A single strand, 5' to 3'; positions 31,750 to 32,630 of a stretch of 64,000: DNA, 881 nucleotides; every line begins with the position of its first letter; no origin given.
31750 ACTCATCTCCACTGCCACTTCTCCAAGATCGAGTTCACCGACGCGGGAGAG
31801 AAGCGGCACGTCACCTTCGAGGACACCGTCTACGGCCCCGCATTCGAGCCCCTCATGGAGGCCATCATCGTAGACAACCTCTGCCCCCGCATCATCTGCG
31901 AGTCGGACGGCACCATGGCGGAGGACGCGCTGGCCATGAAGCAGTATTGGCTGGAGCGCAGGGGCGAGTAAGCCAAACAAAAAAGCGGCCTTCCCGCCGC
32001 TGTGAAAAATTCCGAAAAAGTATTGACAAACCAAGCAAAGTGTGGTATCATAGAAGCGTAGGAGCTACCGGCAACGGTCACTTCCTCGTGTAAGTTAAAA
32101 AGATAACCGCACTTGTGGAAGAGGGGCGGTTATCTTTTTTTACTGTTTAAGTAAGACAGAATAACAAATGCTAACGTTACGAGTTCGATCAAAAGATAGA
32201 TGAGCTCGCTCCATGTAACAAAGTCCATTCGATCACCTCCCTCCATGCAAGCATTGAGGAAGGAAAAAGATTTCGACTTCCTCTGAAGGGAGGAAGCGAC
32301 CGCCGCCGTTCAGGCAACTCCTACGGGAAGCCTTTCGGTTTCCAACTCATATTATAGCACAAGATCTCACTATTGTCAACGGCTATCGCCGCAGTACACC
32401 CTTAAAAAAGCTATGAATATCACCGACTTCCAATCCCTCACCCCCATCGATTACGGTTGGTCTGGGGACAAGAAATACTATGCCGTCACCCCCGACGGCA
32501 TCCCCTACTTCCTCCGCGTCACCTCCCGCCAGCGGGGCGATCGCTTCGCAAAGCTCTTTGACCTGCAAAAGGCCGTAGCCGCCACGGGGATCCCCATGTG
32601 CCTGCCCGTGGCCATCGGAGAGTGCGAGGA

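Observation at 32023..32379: Unannotated type I toxin-antitoxin-like module: a 32-aa hydrophobic peptide gene convergent with a small RNA that shares its terminator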

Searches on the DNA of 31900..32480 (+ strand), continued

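Call 53: search_with_rna_model(model_id=R1, sources=[window, L019, L020, L021, L022, L023, L024, L026, L027, L029, L030, L031, L032, L033, L034, L035, L037, L038, L039, L040, L043, L044, L046, L047, L048, L049, L050, L051, L052, L053, L054, L055, L056, L057, L058, L060, L061, L062, L064, L065, L067, L068, L069, L070, L071, L072, L073, L074, L075, L077, L078, L079, L080, L081, L082, L083, L084, L085, L086, L087, L088, L090, L091, L092, L093, L094, L095, L096, L098, L099, L100, L102, L103, L104, L105, L106, L107, L108, L109, L110, L111, L112, L113, L114, L115, L116, L117, L118, L119, L120, L122, L125, L126, L127, L128, L129, L132, L133, L135, L136], max_evalue=1e-7, make_alignment=true)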
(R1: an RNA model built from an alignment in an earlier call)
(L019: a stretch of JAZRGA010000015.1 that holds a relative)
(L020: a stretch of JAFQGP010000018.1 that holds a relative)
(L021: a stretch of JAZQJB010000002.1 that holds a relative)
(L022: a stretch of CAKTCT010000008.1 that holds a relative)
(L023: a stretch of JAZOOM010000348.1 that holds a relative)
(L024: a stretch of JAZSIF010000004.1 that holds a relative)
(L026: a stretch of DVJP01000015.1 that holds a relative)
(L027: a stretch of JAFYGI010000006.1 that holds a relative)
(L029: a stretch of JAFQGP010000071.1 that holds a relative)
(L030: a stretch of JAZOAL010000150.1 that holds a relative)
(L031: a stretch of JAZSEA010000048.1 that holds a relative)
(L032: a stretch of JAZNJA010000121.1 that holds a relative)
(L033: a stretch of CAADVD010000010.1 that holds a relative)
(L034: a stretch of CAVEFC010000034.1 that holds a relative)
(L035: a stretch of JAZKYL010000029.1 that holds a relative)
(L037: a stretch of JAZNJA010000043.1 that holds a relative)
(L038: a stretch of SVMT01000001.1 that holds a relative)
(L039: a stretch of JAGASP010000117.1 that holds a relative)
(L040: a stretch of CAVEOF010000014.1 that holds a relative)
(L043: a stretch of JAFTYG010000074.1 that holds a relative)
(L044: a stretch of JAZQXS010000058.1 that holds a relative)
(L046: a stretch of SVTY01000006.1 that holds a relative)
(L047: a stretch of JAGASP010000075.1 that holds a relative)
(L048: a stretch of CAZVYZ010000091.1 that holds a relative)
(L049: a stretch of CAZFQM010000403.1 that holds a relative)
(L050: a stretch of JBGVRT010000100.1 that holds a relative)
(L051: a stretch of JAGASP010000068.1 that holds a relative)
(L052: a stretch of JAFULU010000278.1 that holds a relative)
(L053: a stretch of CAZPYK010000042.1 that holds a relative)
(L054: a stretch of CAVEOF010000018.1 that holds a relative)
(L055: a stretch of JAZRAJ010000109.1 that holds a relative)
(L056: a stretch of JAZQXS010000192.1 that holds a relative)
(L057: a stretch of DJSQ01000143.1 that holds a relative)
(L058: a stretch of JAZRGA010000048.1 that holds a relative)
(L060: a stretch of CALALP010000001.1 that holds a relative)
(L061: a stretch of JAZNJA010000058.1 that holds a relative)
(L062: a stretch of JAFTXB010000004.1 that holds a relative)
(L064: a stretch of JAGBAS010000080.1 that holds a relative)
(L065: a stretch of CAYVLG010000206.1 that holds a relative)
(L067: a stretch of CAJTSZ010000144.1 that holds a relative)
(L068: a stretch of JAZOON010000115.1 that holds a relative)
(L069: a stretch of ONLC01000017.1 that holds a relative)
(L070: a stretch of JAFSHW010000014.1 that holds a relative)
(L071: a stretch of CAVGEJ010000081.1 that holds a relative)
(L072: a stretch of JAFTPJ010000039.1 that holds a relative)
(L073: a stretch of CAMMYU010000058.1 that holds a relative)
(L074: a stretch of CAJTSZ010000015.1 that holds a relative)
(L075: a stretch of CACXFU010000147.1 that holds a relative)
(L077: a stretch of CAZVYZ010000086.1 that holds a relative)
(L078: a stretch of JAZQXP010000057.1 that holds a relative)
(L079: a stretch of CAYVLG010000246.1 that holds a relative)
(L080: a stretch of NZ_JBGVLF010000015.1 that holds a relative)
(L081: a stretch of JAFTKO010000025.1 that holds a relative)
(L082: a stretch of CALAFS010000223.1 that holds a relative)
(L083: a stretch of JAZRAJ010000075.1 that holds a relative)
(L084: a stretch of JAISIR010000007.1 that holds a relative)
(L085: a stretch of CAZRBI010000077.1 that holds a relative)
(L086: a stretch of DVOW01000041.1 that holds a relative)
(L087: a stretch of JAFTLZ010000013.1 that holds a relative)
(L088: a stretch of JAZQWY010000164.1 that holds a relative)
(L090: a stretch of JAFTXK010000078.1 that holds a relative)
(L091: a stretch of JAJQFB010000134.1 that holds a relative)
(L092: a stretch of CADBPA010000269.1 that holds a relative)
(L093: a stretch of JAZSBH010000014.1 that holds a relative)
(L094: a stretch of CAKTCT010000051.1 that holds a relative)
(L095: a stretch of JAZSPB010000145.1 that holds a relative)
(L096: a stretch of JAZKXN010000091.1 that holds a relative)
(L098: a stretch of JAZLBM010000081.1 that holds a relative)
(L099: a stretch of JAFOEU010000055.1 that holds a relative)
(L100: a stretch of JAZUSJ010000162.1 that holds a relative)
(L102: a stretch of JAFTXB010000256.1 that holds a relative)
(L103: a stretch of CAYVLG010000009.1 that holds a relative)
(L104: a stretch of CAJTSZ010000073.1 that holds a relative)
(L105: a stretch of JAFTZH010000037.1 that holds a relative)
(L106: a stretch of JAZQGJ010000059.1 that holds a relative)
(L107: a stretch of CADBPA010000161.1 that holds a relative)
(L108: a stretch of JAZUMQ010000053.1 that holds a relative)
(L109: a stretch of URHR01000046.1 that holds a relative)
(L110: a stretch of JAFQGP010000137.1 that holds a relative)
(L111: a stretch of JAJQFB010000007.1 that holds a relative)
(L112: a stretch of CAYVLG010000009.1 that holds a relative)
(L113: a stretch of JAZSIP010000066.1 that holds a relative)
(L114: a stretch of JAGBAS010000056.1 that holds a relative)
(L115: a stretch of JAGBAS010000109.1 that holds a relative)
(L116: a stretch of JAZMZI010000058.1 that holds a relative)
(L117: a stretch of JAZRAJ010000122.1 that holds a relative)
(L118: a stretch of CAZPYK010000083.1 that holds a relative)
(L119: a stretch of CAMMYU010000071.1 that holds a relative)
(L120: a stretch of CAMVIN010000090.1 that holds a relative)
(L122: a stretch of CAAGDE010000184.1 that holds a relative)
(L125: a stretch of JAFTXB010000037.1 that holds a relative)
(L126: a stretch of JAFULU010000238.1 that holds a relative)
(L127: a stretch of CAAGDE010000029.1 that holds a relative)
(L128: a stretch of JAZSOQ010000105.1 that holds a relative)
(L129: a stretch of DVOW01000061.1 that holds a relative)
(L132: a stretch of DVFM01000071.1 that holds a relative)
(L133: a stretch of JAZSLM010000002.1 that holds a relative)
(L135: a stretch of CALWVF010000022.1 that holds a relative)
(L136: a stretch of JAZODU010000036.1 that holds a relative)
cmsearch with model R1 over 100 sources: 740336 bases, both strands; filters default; matches with E-value up to 1e-7: 107.
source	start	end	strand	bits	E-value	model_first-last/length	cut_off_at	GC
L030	661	751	-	84.2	1.9e-16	1-91/91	no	0.44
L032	1239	1329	+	82.9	3.7e-16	1-91/91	no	0.46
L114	1193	1283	+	82.9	3.7e-16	1-91/91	no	0.46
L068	4351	4443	-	82.6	4.5e-16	1-91/91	no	0.42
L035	1956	2046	-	82.3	5.3e-16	1-91/91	no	0.41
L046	1817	1908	-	82.2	5.4e-16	1-91/91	no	0.45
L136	4342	4432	+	80.9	1.1e-15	1-91/91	no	0.45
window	32057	32146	+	80.7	1.2e-15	1-91/91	no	0.47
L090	3664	3755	-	80.5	1.4e-15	1-91/91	no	0.43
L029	2163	2252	+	80.2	1.6e-15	1-91/91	no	0.41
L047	3767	3859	+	80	1.8e-15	1-91/91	no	0.45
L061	1681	1770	+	78.7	3.6e-15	1-91/91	no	0.47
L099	3138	3228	+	78.3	4.4e-15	1-91/91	no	0.42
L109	988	1078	-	77.8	5.8e-15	1-91/91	no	0.46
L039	4177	4267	+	77.6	6.6e-15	1-91/91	no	0.46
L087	362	451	-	77.5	7.1e-15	1-91/91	no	0.48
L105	6331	6425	+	77.4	7.1e-15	1-91/91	no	0.42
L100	2397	2491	-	77.4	7.3e-15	1-91/91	no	0.43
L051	5181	5268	-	76.8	1e-14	1-91/91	no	0.49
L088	6738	6825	-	76.8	1e-14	1-91/91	no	0.41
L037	3523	3612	-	76.6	1.1e-14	1-91/91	no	0.49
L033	4792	4883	-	76.6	1.1e-14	1-91/91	no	0.43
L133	2894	2980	+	76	1.6e-14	1-91/91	no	0.45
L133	3475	3564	+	75.8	1.7e-14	1-91/91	no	0.42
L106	3814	3904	+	75.8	1.7e-14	1-91/91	no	0.43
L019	2611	2700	+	75.7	1.8e-14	1-91/91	no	0.43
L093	5015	5107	-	75.6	1.9e-14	1-91/91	no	0.44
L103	33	125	-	75.2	2.4e-14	1-91/91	no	0.42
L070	2669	2760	+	75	2.6e-14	1-91/91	no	0.42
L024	6005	6094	-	74.5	3.5e-14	1-91/91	no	0.44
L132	2359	2450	+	74.3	3.8e-14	1-91/91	no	0.46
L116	1120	1209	+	74.1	4.2e-14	1-91/91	no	0.48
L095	1724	1815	+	74.1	4.2e-14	1-91/91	no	0.46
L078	4272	4365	+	74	4.5e-14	1-91/91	no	0.45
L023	452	543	-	74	4.6e-14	1-91/91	no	0.48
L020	2419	2512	+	73.9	4.7e-14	1-91/91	no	0.45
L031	6423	6510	+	73.7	5.3e-14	1-91/91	no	0.42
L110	1464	1554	+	73.4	6.2e-14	1-91/91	no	0.47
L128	5707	5797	-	73.4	6.2e-14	1-91/91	no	0.47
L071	4917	5010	+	73.2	7e-14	1-91/91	no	0.51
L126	7555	7644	+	73.1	7.3e-14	1-91/91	no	0.49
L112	1936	2030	-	72.8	8.5e-14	1-91/91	no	0.46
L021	1733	1822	+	72.7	9.3e-14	1-91/91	no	0.43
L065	2335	2425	+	72.6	9.5e-14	1-91/91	no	0.48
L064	7839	7926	+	72.6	9.5e-14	1-91/91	no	0.5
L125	3607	3704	-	72.2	1.2e-13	1-91/91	no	0.46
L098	640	729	-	71.5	1.8e-13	1-91/91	no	0.48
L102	4132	4221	-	71.2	2e-13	1-91/91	no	0.48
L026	2739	2831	-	71.2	2e-13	1-91/91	no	0.45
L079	144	239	+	71.1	2.2e-13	1-91/91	no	0.43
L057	199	292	-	70.6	2.8e-13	1-91/91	no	0.51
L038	6625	6714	-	70.6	2.8e-13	1-91/91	no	0.4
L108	3009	3106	-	69.9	4.1e-13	1-91/91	no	0.41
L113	4144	4234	-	69.9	4.2e-13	1-91/91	no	0.43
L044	1146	1235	+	69.5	5.1e-13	1-91/91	no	0.48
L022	4887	4978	-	68.8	7.5e-13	1-91/91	no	0.46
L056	1379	1472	+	68.8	7.7e-13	1-91/91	no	0.48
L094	4442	4534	-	68.2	1e-12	1-91/91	no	0.47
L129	6168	6260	-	68.1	1.1e-12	1-91/91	no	0.46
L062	3953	4042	+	67.6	1.5e-12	1-91/91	no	0.46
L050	10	102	+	67.4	1.6e-12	1-91/91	no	0.41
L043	2245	2335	-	67.2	1.8e-12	1-91/91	no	0.44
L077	4255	4346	+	66.9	2e-12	1-91/91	no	0.51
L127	6414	6505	+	66.2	3.1e-12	1-91/91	no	0.48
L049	128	220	+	65.9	3.5e-12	1-91/91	no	0.44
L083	6099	6188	+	65.2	5.3e-12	1-91/91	no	0.43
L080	3844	3941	+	64.2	9.1e-12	1-91/91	no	0.46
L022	117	206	-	64.1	9.2e-12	1-91/91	no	0.5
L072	1776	1869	-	64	1e-11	1-91/91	no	0.46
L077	4699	4790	+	63.9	1.1e-11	1-91/91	no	0.49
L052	1853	1944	+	63.7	1.2e-11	1-91/91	no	0.49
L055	587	673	-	63.5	1.3e-11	1-91/91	no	0.45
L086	4788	4877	-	63.5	1.3e-11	1-91/91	no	0.46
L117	1737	1826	+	62.8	1.9e-11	1-91/91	no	0.41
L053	1775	1864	+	62.6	2.1e-11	1-91/91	no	0.46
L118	912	1002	+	62.5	2.2e-11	1-91/91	no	0.44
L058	143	232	-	62.5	2.3e-11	1-91/91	no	0.46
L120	647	742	+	61.3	4.4e-11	1-91/91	no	0.39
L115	6418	6508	+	61.2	4.5e-11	1-91/91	no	0.47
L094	4137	4226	-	61.1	4.7e-11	1-91/91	no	0.48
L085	3250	3342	-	60.8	5.6e-11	1-91/91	no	0.44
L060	6024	6117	+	60.1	8e-11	1-91/91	no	0.35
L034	2267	2365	+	59.3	1.2e-10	1-91/91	no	0.38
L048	1442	1534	-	59.3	1.3e-10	1-91/91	no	0.49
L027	3855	3956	+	59.2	1.3e-10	1-91/91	no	0.45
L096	526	615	-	58.7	1.7e-10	1-91/91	no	0.46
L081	2872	2959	+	58.6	1.8e-10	1-91/91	no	0.5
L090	4082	4175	-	58.6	1.8e-10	1-91/91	no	0.44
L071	4370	4461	+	57.2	3.9e-10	1-91/91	no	0.5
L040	1028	1119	+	57.1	4e-10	1-91/91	no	0.5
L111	2874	2972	-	56.2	6.7e-10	1-91/91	no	0.41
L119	3226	3318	+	54.8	1.4e-09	1-91/91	no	0.46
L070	4571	4653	-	54.4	1.8e-09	1-91/91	no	0.35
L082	1995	2083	-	53.7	2.6e-09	1-91/91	no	0.52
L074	544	659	-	51.3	9.1e-09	1-91/91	no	0.44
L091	5967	6064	-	51.3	9.2e-09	1-91/91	no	0.45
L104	260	375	+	50.5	1.4e-08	1-91/91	no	0.44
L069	3137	3230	+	49.6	2.3e-08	1-91/91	no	0.44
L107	87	173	-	49.1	3e-08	1-91/91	no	0.47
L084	7083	7176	+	48.8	3.6e-08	1-91/91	no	0.4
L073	5828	5921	+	48.4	4.4e-08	1-91/91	no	0.45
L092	539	628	-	48.3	4.6e-08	1-91/91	no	0.48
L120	684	768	-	48.2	4.8e-08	1-91/91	no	0.41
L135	664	760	-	48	5.3e-08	1-91/91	no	0.39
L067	4211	4327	+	47.9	5.8e-08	1-91/91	no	0.44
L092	1098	1187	-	47.8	6.2e-08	1-91/91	no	0.5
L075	5364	5460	+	47.6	6.9e-08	1-91/91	no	0.45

Alignment A4: 107 matches aligned to the model, 144 columns, each read 5' to 3' on its own strand. Consensus structure (alignment columns), stored with it:
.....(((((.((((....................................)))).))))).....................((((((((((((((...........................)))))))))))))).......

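Call 67: search_dna_similar(query=window:31972-32412:+, collection=phages, mode=distant, max_evalue=0.01)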
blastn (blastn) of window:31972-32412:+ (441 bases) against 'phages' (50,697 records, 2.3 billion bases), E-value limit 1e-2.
No match.

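Call 68: search_dna_similar(query=window:31972-32412:+, collection=plasmids, mode=distant, max_evalue=0.01)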
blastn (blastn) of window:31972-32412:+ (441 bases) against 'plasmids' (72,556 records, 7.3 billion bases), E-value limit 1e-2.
No match.

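Call 78: search_with_rna_model(model_id=R1, sources=[L138, L139, L140, L141, L142, L143, L144, L145, L146, L147, L148, L149, L150, L151, L152, L153, L154, L155, L156, L157, L158, L159], max_evalue=0.01)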
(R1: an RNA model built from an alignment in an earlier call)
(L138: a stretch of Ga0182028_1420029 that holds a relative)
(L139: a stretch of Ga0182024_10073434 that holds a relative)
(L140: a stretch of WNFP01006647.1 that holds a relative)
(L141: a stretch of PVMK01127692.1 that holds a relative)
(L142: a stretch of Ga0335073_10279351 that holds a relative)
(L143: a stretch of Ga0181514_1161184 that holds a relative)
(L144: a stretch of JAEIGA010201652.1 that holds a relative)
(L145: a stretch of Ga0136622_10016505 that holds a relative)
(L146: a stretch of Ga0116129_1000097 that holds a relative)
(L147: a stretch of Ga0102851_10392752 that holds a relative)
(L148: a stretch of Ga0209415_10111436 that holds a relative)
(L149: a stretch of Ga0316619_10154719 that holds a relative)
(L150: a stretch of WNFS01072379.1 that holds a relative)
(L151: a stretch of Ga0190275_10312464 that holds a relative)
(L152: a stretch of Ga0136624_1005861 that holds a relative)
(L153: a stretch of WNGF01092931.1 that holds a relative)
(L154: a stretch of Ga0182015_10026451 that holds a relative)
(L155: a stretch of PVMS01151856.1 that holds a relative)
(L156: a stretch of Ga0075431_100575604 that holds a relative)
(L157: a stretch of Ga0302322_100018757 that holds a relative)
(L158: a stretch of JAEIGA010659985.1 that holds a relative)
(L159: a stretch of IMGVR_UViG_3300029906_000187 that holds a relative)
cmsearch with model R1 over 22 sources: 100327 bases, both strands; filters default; matches with E-value up to 0.01: 6.
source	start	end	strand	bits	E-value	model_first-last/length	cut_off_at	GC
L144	2816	2905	-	80.5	1.9e-16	1-91/91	no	0.47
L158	1466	1555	+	74.3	5.2e-15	1-91/91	no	0.49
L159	2749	2836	+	64.4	1.1e-12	1-91/91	no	0.51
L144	2824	2864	+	28.1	0.00033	41-83/91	no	0.44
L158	1507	1546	-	28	0.00036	42-82/91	no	0.45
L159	2787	2828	-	27.8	0.0004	41-83/91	no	0.4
